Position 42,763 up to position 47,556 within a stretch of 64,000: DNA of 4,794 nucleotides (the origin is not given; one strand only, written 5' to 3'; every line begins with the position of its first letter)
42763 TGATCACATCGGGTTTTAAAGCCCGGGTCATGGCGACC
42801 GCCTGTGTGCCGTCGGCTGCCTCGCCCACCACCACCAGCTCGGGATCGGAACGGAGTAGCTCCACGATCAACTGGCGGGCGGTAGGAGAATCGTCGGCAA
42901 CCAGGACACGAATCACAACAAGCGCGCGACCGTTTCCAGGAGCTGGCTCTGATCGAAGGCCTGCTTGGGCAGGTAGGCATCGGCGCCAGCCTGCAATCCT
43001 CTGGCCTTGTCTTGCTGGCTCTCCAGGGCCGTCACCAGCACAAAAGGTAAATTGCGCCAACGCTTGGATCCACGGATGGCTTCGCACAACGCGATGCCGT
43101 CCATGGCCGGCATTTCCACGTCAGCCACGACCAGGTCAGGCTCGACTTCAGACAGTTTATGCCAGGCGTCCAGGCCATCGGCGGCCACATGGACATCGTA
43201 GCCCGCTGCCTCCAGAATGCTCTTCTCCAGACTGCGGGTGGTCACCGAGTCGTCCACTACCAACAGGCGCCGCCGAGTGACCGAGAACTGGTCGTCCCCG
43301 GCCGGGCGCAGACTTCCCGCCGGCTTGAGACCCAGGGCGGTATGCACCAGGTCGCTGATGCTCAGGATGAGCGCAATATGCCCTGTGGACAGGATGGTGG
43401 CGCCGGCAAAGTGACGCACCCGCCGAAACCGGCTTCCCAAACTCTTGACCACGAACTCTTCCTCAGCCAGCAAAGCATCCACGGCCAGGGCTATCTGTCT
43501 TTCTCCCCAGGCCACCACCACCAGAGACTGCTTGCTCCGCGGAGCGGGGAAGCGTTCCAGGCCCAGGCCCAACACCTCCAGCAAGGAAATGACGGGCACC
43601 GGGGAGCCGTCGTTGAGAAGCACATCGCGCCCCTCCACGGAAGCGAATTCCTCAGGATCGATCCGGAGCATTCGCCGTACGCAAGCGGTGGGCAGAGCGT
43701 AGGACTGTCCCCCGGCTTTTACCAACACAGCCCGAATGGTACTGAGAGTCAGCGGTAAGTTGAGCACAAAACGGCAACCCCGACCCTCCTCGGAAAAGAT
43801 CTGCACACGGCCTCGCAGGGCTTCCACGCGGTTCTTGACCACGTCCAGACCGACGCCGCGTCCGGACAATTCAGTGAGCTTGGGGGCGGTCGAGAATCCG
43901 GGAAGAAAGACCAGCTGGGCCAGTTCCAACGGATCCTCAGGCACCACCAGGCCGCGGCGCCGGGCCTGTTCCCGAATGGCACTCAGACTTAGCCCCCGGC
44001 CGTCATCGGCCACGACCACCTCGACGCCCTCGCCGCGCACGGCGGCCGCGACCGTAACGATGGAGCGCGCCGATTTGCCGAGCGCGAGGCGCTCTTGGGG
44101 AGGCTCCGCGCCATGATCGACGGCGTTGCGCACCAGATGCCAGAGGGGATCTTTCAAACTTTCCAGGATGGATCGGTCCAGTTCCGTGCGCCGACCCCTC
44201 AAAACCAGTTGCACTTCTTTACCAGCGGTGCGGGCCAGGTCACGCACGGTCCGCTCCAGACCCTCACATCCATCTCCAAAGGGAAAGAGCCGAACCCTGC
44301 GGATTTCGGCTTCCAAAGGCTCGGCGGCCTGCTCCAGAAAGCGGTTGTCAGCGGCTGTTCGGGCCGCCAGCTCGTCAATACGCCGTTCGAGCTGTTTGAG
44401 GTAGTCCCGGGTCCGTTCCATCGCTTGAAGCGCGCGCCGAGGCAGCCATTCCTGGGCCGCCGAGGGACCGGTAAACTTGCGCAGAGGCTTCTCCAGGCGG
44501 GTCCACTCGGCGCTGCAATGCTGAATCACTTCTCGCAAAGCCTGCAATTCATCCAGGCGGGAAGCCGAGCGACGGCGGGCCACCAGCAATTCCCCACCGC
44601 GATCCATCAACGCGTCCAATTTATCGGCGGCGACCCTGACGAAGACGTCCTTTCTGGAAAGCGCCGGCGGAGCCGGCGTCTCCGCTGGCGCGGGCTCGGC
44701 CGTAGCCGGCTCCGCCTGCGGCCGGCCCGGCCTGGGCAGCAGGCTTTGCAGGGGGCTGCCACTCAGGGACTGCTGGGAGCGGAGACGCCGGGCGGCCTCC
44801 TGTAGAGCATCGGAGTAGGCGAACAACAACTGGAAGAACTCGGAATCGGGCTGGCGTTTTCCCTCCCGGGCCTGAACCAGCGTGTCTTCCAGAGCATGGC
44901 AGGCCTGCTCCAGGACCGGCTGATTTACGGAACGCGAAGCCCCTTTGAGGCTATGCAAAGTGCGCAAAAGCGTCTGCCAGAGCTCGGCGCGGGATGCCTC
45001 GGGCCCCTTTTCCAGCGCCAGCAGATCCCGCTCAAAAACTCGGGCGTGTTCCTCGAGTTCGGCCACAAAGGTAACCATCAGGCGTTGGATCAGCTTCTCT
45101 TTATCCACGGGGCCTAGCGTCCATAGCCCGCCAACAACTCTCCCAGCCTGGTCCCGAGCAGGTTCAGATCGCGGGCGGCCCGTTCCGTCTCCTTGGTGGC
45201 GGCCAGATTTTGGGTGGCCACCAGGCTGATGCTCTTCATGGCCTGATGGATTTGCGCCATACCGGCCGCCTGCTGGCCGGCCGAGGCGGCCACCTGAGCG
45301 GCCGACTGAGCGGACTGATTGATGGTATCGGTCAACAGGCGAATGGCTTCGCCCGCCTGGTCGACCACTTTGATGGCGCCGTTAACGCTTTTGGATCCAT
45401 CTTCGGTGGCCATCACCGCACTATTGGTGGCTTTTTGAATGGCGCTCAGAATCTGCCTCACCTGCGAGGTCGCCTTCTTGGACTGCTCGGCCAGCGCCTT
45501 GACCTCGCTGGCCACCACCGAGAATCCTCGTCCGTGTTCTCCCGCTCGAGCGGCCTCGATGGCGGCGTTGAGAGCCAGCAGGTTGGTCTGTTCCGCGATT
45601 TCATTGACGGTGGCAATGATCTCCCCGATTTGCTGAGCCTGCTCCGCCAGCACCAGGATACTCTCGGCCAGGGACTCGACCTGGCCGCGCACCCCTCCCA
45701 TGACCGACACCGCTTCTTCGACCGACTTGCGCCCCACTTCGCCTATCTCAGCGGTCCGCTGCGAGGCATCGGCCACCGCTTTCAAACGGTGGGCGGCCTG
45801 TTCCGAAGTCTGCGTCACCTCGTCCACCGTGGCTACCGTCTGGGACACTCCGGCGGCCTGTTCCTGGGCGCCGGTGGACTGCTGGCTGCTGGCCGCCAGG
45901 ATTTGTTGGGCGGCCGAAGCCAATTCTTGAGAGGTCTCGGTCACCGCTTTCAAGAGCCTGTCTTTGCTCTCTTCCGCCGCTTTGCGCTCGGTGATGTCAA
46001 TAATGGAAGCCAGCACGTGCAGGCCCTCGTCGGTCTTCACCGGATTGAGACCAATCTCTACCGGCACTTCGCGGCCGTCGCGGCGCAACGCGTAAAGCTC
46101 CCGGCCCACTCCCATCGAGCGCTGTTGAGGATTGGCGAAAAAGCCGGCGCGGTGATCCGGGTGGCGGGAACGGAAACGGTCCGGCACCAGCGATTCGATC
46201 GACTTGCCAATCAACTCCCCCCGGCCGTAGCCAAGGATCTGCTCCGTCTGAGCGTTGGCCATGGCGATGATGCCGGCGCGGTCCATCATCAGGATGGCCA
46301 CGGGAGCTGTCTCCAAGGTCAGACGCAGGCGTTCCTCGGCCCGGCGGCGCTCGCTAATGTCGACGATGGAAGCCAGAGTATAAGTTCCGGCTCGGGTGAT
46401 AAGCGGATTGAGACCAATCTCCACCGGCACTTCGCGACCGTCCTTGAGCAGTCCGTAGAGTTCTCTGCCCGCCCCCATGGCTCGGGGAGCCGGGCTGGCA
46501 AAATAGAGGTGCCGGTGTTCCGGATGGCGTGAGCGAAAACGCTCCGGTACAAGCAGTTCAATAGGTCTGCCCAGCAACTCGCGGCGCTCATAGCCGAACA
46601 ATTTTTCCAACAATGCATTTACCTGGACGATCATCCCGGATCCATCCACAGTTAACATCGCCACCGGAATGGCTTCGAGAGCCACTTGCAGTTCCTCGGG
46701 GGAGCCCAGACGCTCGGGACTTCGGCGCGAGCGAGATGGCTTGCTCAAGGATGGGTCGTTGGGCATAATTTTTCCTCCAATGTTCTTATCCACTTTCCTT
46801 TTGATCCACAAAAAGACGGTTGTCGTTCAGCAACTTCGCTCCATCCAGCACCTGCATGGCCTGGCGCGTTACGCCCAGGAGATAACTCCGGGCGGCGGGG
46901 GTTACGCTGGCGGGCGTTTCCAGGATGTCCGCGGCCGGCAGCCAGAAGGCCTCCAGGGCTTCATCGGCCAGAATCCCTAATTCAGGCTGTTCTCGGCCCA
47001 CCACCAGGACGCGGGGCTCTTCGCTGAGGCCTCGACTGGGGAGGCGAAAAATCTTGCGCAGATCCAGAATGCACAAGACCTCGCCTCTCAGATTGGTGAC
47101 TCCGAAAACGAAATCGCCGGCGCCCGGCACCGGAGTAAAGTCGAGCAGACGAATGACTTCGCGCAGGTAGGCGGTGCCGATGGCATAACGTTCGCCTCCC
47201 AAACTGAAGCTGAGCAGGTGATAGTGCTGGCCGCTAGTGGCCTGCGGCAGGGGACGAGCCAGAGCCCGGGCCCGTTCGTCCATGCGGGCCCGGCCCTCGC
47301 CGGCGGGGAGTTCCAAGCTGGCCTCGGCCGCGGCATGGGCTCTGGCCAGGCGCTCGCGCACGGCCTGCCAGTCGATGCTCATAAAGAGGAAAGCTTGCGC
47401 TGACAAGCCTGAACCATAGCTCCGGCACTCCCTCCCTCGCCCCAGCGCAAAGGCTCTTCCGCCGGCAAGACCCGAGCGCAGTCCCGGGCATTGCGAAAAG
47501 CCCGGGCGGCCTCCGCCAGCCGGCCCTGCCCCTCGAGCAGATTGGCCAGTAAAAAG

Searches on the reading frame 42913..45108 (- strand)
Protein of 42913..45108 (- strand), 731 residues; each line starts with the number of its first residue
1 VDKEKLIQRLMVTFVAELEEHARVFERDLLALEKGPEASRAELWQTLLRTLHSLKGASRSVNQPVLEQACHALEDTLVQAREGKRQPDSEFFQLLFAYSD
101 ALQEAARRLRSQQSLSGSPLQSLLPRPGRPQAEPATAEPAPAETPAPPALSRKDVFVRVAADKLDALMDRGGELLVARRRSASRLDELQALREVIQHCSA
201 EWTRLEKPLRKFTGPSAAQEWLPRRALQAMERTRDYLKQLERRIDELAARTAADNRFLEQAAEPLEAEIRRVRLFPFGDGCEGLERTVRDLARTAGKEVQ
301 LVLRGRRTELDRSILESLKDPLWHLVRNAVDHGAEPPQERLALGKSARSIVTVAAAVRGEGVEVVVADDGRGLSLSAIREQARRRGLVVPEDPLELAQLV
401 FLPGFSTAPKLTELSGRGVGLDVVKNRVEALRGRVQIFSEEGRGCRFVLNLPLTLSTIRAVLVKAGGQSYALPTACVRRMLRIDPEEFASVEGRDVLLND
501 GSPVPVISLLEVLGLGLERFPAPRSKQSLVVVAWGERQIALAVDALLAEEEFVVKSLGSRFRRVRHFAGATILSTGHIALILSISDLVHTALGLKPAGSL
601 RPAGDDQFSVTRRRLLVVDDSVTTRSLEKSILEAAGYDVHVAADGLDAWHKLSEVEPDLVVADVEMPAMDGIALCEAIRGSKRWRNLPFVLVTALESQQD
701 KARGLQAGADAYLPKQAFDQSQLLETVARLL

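Call 64: search_protein_families(library=pfam, proteins=[window:42913-45108:-], max_evalue=0.001)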
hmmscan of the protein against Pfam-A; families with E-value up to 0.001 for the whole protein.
window:42913-45108:- (731 aa): 5 families
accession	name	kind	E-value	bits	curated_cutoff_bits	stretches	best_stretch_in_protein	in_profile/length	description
PF00072.30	Response_reg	-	1.3e-24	87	30.2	1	616-727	2-110/111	Response regulator receiver domain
PF01584.24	CheW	-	8.8e-21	74.4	23.5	1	460-589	2-135/138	CheW-like domain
PF02518.31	HATPase_c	-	4.8e-15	56.4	26.4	1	322-454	10-110/111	Histidine kinase-, DNA gyrase B-, and HSP90-like ATPase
PF01627.28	Hpt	-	7.4e-13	49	24.6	1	10-109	2-81/84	Hpt domain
PF02895.20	H-kinase_dim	-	5.5e-05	24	23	1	157-211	4-37/68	Signal transducing histidine kinase, homodimeric domain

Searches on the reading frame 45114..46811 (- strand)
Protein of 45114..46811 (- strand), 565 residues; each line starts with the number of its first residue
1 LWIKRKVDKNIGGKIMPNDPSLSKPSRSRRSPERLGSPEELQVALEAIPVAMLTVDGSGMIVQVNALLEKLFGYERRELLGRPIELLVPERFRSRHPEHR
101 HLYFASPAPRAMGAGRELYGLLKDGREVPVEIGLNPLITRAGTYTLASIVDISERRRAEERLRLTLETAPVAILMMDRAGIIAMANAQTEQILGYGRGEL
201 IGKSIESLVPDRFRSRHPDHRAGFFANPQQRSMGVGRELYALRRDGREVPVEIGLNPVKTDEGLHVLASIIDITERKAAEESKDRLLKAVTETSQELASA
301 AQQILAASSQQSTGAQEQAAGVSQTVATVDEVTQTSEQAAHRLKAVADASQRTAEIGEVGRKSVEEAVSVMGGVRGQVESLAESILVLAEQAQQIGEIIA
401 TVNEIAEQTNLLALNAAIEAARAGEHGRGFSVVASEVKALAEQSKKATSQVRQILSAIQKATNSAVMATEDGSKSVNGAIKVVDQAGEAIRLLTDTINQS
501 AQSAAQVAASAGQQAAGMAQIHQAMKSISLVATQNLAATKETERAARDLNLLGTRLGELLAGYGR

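Call 64: search_protein_families(library=pfam, proteins=[window:45114-46811:-], max_evalue=0.001)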
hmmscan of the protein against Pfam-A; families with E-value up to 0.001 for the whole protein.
window:45114-46811:- (565 aa): 7 families
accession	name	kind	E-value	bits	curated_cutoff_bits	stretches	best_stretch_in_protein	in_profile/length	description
PF00015.26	MCPsignal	-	3.2e-38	131.7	34.6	1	348-529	2-169/172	Methyl-accepting chemotaxis protein (MCP) signalling domain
PF00989.32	PAS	-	6e-28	97.6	22.6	2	39-143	1-102/113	PAS fold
PF13426.13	PAS_9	-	7e-26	90.9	27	2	170-275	1-103/103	PAS domain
PF08448.16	PAS_4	-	2.2e-18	66.9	23.1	2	166-277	1-109/110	PAS fold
PF13188.13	PAS_8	-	1.4e-14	53.8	21.8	2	41-90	3-49/65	PAS domain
PF24820.1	Diguanyl_cycl_sensor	-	3.2e-09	37.1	28.1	1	172-264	8-102/109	Diguanylate cyclase-like sensor domain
PF08447.18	PAS_3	-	0.0001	22.9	25.6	0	184-263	3-80/89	PAS fold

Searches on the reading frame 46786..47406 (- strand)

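Call 64: search_protein_families(library=pfam, proteins=[window:46786-47406:-], max_evalue=0.001)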
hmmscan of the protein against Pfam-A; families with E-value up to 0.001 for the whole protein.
window:46786-47406:- (206 aa): 1 family
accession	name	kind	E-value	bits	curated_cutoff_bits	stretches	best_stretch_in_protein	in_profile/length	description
PF01584.24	CheW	-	2.8e-27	95.5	23.5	1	64-195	2-136/138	CheW-like domain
